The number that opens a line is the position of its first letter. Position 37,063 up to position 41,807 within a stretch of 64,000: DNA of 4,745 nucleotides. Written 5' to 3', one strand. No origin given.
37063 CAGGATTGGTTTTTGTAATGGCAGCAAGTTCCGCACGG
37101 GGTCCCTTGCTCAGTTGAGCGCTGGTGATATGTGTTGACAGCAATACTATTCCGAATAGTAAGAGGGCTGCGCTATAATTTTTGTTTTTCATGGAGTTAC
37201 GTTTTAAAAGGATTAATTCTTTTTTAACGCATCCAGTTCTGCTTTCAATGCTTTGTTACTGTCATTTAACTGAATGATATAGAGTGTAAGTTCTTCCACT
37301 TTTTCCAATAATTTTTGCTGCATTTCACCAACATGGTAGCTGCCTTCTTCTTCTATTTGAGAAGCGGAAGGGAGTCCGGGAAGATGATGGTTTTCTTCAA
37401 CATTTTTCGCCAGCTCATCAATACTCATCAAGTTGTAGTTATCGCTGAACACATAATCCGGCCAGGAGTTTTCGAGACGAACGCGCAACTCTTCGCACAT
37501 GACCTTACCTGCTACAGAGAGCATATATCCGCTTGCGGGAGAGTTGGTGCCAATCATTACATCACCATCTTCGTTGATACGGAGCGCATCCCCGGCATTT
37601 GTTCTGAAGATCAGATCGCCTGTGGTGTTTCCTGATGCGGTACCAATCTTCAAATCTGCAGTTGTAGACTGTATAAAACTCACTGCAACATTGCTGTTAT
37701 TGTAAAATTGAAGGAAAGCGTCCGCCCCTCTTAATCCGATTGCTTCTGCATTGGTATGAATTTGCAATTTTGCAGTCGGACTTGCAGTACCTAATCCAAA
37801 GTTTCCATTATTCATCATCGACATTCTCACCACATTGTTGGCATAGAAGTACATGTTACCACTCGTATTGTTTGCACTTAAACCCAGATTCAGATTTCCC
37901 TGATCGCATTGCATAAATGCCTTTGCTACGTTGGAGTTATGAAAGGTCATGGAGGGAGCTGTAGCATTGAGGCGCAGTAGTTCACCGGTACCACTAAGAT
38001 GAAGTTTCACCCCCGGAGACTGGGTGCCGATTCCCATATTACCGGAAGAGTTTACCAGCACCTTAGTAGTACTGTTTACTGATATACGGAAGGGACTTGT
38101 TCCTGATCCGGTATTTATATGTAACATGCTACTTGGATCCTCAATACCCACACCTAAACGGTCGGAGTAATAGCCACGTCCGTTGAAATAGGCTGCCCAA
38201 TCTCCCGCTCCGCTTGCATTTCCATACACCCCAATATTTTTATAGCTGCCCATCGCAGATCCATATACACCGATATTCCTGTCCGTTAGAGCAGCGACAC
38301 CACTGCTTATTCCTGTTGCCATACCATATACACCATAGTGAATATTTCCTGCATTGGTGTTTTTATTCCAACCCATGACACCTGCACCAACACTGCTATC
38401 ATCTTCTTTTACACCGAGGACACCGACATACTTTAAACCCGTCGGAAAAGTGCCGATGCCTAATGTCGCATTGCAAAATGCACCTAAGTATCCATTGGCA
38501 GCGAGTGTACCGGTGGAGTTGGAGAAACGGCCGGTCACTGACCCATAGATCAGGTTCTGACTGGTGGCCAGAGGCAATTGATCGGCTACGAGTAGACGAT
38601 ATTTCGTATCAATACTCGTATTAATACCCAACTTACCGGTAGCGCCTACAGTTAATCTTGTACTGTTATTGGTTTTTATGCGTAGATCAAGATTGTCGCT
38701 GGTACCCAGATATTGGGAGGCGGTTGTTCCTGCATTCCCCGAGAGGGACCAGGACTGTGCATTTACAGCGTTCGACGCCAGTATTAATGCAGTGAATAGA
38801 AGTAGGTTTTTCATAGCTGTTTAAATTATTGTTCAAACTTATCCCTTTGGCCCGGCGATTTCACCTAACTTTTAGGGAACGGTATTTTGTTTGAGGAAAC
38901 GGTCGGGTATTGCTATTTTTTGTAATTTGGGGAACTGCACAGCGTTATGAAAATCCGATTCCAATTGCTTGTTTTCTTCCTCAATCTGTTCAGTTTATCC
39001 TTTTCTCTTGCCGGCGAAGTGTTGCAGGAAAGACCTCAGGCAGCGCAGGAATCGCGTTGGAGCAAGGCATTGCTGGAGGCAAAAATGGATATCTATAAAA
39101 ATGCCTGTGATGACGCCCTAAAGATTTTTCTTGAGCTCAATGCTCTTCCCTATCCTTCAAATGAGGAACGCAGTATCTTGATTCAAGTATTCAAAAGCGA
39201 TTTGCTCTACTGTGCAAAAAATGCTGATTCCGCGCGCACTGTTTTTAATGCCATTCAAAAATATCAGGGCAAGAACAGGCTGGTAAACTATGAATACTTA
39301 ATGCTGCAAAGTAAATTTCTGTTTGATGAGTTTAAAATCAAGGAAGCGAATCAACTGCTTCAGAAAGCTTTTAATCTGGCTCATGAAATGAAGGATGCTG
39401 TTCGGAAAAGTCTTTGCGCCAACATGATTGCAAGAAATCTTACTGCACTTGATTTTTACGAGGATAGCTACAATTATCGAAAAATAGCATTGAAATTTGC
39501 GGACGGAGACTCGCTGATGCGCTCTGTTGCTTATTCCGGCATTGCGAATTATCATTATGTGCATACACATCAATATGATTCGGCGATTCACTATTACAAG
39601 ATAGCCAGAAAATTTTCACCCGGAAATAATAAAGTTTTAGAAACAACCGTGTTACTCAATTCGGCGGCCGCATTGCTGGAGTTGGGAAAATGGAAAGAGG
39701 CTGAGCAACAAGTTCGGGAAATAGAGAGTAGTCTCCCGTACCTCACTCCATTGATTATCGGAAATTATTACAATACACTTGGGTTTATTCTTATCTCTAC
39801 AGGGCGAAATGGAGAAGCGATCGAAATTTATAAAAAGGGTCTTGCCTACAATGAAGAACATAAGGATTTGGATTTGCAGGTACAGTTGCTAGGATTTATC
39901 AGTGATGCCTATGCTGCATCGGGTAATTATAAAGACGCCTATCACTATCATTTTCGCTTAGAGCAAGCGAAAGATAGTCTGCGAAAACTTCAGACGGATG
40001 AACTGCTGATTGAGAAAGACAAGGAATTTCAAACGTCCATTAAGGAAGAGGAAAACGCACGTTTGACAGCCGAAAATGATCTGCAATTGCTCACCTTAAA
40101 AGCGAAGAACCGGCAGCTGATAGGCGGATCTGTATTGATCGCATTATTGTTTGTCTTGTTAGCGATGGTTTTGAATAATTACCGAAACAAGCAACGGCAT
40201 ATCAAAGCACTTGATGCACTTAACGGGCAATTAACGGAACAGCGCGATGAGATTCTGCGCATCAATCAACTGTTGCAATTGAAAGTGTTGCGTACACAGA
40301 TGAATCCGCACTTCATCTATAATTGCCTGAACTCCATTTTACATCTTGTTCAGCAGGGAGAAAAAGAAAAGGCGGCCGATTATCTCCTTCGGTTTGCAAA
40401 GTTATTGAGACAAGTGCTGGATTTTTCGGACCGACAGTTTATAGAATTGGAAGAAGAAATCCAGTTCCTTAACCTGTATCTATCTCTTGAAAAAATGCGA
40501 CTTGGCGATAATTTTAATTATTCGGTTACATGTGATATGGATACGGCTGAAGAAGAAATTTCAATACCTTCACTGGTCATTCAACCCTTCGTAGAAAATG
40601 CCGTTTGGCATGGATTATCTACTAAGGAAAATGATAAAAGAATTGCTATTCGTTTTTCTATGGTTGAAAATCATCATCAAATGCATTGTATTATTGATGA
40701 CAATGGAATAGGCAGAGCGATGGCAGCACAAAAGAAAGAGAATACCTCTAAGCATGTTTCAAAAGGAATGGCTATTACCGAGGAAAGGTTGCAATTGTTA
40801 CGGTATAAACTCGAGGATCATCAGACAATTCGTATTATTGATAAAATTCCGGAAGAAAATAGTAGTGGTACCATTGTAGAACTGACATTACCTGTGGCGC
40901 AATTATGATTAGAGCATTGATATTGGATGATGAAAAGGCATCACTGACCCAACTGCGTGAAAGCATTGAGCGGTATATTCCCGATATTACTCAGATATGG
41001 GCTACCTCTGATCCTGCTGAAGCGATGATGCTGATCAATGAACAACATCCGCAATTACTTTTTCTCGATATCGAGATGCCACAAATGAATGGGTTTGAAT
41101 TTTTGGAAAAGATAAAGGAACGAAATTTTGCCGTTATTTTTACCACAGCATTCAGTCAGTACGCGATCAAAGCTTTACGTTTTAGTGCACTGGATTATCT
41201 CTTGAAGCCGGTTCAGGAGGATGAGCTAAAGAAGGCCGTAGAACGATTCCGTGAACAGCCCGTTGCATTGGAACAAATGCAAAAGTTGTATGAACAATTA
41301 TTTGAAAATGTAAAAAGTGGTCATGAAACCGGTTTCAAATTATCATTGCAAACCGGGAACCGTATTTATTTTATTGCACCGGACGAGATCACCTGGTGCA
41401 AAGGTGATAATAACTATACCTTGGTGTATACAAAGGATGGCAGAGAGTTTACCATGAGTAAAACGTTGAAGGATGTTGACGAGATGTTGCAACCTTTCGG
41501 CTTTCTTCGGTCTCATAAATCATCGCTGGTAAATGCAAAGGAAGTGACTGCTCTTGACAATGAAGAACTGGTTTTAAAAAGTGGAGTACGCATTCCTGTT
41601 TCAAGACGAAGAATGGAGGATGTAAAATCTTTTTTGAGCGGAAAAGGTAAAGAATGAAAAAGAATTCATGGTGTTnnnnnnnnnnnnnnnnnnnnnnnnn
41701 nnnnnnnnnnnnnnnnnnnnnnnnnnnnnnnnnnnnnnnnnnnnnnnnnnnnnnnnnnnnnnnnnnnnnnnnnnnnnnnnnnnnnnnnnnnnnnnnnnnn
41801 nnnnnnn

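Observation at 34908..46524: Two paralogous 'tail-fibre-like protein -> T9SS zinc protease' cassettes mirrored around a LytS/LytTR system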

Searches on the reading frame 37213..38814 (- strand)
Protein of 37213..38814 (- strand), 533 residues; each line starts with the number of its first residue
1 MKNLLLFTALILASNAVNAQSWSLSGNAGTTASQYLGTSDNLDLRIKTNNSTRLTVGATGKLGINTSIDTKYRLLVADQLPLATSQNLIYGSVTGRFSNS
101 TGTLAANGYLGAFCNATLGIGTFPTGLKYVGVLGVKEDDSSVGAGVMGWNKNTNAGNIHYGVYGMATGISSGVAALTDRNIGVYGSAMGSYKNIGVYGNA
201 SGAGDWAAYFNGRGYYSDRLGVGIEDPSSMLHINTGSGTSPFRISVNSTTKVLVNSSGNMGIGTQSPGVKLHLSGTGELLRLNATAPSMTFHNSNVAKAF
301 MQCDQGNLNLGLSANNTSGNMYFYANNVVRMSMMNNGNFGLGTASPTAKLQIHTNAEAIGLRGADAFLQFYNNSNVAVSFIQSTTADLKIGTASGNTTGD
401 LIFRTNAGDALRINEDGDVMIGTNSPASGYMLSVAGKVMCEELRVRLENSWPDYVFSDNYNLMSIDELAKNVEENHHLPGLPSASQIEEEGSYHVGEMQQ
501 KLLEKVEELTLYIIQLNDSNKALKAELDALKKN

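Call 3: search_protein_families(library=pfam, proteins=[window:37213-38814:-], max_evalue=0.01)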
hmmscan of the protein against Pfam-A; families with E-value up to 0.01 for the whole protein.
window:37213-38814:- (533 aa): 1 family
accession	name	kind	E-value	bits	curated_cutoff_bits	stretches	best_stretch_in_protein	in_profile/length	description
PF15607.11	Ntox44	-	0.0035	18.1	24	0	149-172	40-63/104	Bacterial toxin 44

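Call 6: search_protein_families(library=ncbifam, proteins=[window:37213-38814:-], max_evalue=1)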
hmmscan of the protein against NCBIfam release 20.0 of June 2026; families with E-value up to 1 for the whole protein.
window:37213-38814:- (533 aa): 0 families

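Call 7: search_protein_families(library=phrogs, proteins=[window:37213-38814:-], max_evalue=1)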
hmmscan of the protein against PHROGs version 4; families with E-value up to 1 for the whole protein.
window:37213-38814:- (533 aa): 4 families
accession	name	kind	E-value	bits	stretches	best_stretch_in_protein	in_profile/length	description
phrog_18345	-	tail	3.9e-12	46.3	1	247-430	517-669/956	tail fiber protein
phrog_9942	-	tail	4.8e-12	45.7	3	237-356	705-822/1178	tail fiber protein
phrog_30197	-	unknown function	0.1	13.8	0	205-233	39-67/95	-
phrog_2553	-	unknown function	0.44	11.5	1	497-532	18-53/59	-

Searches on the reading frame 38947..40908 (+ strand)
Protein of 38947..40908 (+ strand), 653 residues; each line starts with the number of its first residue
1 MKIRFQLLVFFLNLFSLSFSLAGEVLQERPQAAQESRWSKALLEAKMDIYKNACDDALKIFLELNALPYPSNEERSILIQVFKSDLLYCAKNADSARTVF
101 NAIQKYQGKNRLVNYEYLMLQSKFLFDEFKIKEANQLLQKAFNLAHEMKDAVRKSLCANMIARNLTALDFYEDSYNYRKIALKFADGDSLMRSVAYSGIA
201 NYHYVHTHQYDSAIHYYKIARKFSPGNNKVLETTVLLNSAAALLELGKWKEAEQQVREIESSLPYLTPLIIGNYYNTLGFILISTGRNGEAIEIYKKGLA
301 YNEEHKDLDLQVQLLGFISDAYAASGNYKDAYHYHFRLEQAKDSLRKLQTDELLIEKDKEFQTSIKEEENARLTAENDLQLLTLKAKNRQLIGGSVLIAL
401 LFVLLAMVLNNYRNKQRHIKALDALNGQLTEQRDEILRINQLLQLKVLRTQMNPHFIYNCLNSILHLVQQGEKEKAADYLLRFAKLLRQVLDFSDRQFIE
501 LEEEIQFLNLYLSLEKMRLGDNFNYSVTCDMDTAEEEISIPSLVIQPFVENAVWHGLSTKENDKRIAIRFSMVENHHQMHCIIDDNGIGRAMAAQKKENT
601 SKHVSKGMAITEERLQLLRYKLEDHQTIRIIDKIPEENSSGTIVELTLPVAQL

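Call 3: search_protein_families(library=pfam, proteins=[window:38947-40908:+], max_evalue=0.01)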
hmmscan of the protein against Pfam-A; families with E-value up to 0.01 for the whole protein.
window:38947-40908:+ (653 aa): 10 families
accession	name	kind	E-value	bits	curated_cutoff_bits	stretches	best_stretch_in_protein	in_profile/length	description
PF06580.19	His_kinase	-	2e-23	82.9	25.2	1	444-523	2-81/81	Histidine kinase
PF13424.12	TPR_12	-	1.1e-07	32.3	30.1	2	195-258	5-70/77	Tetratricopeptide repeat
PF14559.12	TPR_19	-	1.7e-07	31.9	25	0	208-259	5-51/68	Tetratricopeptide repeat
PF07719.23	TPR_2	-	2e-05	24.8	27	0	274-305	3-34/34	Tetratricopeptide repeat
PF13428.12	TPR_14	-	0.00024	21.9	23.5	0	236-261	4-29/44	Tetratricopeptide repeat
PF13176.12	TPR_7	-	0.00035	20.9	27.9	0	281-306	8-35/36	Tetratricopeptide repeat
PF13432.12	TPR_16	-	0.0011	19.8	32.7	0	208-259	11-57/65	Tetratricopeptide repeat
PF02518.31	HATPase_c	-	0.0023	18.8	26.4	1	543-651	8-110/111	Histidine kinase-, DNA gyrase B-, and HSP90-like ATPase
PF13181.12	TPR_8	-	0.0036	17.8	25.7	1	274-305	3-34/34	Tetratricopeptide repeat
PF25068.1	ARM_TT21_4th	-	0.005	17.5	30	1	204-256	9-55/153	Tetratricopeptide repeat protein 21 forth ARM domain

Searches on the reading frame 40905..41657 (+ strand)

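Call 3: search_protein_families(library=pfam, proteins=[window:40905-41657:+], max_evalue=0.01)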
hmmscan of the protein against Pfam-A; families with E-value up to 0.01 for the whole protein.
window:40905-41657:+ (250 aa): 2 families
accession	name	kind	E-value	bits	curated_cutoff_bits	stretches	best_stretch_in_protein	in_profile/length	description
PF00072.30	Response_reg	-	5.8e-23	81.6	30.2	1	5-113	2-111/111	Response regulator receiver domain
PF04397.21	LytTR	-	1.2e-21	77.1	22.6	1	153-244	2-97/98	LytTr DNA-binding domain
